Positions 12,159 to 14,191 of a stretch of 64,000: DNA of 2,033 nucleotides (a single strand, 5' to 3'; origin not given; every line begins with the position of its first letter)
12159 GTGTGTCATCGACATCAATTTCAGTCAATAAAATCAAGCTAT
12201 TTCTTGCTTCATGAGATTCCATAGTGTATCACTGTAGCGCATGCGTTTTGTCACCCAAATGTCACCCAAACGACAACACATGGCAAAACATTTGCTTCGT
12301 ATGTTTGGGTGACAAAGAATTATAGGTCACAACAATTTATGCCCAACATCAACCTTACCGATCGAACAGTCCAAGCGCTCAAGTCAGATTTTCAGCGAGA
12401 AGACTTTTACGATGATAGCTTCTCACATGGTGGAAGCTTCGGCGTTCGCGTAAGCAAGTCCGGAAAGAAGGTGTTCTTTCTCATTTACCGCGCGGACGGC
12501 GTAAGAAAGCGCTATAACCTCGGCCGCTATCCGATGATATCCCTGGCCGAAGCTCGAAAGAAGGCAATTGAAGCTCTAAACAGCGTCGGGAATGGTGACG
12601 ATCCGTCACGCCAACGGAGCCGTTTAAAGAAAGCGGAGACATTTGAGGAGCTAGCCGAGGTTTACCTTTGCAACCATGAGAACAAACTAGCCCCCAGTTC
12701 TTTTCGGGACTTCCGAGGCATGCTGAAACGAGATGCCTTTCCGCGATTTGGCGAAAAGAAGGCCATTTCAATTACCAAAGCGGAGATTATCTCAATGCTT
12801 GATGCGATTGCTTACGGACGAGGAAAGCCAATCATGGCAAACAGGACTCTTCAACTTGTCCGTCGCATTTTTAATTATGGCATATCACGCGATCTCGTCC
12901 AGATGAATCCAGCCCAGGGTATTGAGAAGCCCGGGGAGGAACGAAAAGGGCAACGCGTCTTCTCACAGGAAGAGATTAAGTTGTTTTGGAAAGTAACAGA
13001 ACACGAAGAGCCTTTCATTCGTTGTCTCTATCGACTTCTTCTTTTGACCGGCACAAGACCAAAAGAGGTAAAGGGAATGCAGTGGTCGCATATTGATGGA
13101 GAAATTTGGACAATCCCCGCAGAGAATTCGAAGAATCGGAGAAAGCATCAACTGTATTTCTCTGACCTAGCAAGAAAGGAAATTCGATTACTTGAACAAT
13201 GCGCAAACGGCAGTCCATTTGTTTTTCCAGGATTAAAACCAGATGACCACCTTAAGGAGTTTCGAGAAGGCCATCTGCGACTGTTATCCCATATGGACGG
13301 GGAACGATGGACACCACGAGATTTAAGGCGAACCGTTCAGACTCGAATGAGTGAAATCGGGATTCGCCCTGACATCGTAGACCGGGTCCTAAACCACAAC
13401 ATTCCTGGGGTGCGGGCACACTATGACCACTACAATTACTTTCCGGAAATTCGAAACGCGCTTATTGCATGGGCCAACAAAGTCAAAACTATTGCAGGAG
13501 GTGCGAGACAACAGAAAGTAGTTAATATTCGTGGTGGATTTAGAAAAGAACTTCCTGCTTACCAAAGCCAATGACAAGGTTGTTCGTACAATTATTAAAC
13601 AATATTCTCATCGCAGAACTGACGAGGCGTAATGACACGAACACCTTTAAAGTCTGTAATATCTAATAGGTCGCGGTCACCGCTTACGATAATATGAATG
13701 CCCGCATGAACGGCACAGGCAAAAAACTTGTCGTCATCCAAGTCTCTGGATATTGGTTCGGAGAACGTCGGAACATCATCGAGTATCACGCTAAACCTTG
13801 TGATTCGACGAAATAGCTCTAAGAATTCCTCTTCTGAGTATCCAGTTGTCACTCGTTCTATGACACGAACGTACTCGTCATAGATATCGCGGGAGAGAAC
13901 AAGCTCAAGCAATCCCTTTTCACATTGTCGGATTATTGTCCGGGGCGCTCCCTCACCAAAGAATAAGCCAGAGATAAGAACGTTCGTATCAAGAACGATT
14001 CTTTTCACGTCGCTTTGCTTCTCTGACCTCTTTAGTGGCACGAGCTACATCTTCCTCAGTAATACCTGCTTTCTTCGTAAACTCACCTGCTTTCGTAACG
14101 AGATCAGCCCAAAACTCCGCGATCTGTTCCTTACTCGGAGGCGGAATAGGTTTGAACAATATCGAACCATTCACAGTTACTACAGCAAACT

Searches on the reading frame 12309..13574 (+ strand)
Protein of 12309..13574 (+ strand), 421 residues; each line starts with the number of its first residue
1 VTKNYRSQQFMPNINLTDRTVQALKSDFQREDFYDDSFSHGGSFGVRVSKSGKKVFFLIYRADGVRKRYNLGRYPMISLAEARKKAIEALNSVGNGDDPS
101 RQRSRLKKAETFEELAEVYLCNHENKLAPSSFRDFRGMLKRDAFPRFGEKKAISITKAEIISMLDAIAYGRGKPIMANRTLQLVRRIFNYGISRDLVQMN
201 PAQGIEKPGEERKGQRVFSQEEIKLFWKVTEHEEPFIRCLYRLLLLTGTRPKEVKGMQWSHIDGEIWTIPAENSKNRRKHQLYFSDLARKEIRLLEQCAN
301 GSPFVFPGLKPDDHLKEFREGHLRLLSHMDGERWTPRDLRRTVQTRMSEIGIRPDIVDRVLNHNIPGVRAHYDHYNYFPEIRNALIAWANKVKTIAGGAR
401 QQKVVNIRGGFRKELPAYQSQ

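Call 40: search_protein_families(library=pfam, proteins=[window:12309-13574:+], max_evalue=0.001)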
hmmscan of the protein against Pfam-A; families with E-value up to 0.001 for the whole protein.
window:12309-13574:+ (421 aa): 4 families
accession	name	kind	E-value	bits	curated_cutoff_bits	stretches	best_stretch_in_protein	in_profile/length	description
PF13356.12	Arm-DNA-bind_3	-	5.2e-19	68.6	27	1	16-104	1-81/83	Arm DNA-binding domain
PF22022.2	Phage_int_M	-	3e-14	53.5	27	1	112-205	1-93/96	Phage integrase central domain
PF00589.27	Phage_integrase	-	8.8e-14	52.1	27.1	1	218-376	3-169/172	Phage integrase family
PF14659.12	Phage_int_SAM_3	-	1.8e-06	28.5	22.6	1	111-162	1-52/58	Phage integrase, N-terminal SAM-like domain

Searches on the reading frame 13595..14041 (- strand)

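Call 40: search_protein_families(library=pfam, proteins=[window:13595-14041:-], max_evalue=0.001)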
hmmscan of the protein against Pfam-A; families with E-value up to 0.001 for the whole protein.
window:13595-14041:- (148 aa): 3 families
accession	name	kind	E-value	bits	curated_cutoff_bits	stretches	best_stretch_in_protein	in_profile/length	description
PF13470.12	PIN_3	-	7.6e-18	65.9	27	1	14-124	1-115/115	PIN domain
PF01850.27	PIN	-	1.3e-06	29.4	23.6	1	15-128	1-117/120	PIN domain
PF16289.11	PIN_12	-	6.5e-06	27.1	32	1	15-66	1-54/172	PIN domain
